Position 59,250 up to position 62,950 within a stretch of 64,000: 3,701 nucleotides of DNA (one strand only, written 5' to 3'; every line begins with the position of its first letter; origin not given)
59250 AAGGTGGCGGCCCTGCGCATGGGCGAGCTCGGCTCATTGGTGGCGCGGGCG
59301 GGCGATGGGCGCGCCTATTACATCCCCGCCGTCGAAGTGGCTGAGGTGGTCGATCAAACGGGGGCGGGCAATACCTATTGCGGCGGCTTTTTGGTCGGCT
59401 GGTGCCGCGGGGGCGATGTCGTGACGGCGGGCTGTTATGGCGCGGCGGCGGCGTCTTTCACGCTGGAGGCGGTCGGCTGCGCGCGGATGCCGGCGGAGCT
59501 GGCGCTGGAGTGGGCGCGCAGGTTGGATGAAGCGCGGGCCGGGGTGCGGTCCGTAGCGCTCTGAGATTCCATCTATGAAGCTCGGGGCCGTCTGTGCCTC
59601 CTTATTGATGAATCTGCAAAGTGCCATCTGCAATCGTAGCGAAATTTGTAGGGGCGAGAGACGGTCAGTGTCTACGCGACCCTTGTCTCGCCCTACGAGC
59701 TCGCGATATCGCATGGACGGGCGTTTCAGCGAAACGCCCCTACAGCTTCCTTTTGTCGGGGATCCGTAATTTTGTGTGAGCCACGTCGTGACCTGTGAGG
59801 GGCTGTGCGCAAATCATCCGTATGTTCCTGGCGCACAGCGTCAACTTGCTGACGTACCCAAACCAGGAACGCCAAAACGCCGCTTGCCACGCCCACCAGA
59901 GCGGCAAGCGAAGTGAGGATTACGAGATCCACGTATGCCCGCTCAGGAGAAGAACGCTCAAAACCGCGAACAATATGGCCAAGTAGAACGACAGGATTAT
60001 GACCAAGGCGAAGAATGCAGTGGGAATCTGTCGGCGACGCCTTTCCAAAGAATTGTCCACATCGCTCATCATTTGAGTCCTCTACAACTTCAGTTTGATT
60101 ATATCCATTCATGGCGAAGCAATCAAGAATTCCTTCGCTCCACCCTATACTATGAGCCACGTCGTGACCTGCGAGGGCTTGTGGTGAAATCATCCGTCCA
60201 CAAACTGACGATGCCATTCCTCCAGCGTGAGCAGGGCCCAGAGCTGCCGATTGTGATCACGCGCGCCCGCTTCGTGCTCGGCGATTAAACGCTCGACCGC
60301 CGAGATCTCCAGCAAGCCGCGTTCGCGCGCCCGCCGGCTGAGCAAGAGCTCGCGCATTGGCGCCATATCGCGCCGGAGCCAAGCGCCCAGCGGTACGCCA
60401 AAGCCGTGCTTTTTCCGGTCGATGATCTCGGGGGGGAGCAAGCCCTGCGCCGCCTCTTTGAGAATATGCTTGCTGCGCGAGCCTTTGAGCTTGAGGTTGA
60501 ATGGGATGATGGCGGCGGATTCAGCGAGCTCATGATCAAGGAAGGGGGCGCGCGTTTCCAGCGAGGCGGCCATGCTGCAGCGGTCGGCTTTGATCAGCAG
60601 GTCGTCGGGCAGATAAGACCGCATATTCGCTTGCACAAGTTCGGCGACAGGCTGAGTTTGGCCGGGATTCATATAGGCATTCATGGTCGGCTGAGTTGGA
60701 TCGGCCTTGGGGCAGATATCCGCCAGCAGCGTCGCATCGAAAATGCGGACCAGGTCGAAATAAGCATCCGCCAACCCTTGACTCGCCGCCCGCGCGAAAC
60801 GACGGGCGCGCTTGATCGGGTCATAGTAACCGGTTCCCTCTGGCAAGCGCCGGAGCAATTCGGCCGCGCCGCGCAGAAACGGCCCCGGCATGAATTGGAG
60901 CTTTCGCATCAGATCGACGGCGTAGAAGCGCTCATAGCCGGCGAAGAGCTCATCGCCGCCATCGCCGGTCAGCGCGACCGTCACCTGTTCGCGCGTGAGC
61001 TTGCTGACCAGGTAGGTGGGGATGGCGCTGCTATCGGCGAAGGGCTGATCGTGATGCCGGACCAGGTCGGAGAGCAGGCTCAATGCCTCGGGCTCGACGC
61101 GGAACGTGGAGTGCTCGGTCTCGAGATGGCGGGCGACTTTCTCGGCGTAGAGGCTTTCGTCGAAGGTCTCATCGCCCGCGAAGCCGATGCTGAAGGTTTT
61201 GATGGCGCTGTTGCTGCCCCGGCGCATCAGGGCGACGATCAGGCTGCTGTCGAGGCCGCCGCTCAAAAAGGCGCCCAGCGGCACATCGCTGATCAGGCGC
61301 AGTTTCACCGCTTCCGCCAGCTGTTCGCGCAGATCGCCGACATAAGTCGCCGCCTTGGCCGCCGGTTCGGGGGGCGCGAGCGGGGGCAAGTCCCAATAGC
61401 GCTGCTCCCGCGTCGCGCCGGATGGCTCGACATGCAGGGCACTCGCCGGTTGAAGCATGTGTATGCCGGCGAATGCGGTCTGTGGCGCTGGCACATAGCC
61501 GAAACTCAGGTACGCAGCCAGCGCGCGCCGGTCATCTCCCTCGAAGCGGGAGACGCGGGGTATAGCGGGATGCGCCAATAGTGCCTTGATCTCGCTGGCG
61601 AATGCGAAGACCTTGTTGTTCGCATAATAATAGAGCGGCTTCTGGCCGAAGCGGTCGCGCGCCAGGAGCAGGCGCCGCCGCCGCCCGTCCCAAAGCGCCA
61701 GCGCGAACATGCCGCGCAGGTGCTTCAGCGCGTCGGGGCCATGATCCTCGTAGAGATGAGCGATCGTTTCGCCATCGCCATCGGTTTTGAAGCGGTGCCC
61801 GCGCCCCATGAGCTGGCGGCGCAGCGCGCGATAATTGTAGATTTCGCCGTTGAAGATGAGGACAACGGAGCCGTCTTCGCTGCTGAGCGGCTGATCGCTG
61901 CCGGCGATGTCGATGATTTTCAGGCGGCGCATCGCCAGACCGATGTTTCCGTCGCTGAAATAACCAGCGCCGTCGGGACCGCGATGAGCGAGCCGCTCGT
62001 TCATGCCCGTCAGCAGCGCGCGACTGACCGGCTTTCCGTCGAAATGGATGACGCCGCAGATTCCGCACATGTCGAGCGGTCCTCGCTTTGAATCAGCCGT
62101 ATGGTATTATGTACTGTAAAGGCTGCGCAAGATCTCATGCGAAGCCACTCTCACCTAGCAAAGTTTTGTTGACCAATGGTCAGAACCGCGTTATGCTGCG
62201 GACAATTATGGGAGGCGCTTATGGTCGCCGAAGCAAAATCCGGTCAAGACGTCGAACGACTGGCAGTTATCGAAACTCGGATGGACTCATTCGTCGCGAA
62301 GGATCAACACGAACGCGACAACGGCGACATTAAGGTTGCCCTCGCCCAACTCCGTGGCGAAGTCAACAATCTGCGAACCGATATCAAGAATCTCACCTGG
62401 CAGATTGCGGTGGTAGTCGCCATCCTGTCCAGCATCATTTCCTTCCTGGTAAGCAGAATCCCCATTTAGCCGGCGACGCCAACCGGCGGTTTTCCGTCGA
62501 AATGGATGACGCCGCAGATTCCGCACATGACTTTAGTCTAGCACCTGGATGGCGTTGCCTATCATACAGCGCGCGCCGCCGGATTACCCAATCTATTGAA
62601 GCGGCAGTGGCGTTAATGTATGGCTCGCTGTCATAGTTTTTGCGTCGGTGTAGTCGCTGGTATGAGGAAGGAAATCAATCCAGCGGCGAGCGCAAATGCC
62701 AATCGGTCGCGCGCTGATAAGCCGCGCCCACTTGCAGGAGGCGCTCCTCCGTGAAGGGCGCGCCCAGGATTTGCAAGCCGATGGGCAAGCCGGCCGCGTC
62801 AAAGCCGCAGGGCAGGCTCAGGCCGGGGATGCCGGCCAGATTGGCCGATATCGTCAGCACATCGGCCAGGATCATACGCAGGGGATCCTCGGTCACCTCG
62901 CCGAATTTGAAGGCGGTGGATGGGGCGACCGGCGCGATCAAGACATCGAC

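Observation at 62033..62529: The asnB start codon region is duplicated around a ~420-bp cargo carrying a promoter and a small membrane/coiled-coil gene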

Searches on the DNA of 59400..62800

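Call 42: search_rna_families(source=window, start=59400, end=62800, threshold=evalue, max_evalue=1)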
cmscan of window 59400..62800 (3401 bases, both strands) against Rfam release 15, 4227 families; matches with E-value up to 1: 0.
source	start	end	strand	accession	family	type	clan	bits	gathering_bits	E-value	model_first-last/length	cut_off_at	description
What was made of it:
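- Tried and rejected: Known RNA families: Rfam found nothing in 59400-62800 at E <= 1 (call 42).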
